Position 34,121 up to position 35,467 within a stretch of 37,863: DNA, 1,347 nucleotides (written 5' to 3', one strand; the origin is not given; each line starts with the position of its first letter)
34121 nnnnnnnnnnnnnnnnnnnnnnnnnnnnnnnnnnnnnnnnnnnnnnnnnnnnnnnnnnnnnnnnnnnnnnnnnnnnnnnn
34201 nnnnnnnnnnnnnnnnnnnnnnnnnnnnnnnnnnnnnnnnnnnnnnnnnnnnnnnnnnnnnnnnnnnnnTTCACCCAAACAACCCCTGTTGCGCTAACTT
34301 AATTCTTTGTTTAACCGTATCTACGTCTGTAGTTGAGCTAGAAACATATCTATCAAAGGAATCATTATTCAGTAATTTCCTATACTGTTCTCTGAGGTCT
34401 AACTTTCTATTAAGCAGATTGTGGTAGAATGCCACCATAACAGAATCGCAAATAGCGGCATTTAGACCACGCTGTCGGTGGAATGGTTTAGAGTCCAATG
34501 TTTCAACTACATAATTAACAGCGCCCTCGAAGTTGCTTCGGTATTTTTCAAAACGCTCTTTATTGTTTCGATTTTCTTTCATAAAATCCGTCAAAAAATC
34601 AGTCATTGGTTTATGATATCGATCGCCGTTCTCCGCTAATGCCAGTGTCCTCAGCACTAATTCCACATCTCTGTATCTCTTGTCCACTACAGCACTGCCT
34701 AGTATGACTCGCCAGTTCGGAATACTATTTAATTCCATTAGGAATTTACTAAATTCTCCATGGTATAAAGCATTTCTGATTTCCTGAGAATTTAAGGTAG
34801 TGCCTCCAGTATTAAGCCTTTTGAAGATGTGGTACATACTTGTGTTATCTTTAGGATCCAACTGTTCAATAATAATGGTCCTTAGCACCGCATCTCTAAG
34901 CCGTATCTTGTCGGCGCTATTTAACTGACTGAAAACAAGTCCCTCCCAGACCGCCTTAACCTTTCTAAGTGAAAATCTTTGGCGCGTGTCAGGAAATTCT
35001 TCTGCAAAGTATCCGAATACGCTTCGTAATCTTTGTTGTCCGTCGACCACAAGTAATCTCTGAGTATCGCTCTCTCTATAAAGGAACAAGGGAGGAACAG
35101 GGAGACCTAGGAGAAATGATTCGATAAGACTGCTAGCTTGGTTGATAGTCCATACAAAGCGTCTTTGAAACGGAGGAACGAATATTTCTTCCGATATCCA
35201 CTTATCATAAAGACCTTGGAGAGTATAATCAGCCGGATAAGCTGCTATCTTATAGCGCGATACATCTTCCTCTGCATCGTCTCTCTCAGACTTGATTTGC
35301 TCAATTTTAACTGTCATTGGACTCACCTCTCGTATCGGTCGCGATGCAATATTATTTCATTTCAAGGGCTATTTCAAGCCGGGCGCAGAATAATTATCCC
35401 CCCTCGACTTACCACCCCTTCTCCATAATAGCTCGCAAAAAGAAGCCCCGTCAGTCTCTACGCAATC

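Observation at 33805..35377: DUF262 (GmrS/ParB-like) gene translationally coupled to a small HEPN-like gene: a compact two-gene cassette that looks like an undescribed defence or abortive-infection module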

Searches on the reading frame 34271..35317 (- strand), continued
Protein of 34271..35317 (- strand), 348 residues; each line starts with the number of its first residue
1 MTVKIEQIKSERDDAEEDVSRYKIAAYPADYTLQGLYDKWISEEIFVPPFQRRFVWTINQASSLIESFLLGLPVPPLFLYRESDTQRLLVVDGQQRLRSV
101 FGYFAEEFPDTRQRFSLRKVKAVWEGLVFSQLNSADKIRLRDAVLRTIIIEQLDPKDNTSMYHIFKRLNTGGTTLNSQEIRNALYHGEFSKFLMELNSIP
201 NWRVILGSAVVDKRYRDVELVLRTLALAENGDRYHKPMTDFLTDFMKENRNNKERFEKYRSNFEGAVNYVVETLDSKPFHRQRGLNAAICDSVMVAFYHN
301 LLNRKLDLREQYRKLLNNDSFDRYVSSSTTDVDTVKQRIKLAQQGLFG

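Call 78: find_related_loci(query=A3, collection=viral_contigs, flank=3000)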
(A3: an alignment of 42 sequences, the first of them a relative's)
Query A3 (348 aa) in viral_contigs; peptide patterns used: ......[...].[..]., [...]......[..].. (x = any residue, [..] = any of these).
47 stretches matched a pattern; 41 encode a relative of the query (tblastn E <= 1e-3); 40 distinct loci.
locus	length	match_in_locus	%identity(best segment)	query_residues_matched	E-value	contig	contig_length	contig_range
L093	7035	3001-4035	42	5-340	1e-82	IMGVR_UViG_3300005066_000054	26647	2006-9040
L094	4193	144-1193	40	1-348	8e-80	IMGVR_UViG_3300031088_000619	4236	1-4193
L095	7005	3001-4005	43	22-347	4e-76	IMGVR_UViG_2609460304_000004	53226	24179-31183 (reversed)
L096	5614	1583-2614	40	5-348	4e-75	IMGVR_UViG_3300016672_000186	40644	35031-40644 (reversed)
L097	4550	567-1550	39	22-346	2e-67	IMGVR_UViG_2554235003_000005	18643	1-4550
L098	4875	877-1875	39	22-346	7e-67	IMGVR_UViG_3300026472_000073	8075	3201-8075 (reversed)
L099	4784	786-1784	39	22-346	7e-67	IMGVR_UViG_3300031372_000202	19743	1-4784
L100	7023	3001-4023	39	8-344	1e-66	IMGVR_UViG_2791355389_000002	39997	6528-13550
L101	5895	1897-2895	39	22-346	4e-66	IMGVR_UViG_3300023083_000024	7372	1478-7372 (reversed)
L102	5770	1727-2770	41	6-346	7e-68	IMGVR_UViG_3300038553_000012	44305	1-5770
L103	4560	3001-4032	40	8-344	2e-63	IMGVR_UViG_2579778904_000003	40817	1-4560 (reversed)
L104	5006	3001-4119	32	10-343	7e-55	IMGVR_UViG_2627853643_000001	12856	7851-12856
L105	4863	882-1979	33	19-346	3e-51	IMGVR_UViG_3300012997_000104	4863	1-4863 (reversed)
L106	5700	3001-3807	33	11-248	2e-45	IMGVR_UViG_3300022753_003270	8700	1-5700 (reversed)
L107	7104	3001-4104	32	13-342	3e-45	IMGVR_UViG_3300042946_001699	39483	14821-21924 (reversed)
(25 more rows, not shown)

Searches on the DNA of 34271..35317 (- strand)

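Call 68: search_dna_similar(query=L017:2617-4222:+, collection=ecoli_genomes, mode=distant, max_rows=20, rows=spread)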
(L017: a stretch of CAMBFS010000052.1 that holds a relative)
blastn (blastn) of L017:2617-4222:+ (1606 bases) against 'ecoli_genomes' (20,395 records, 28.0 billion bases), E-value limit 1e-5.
No match.
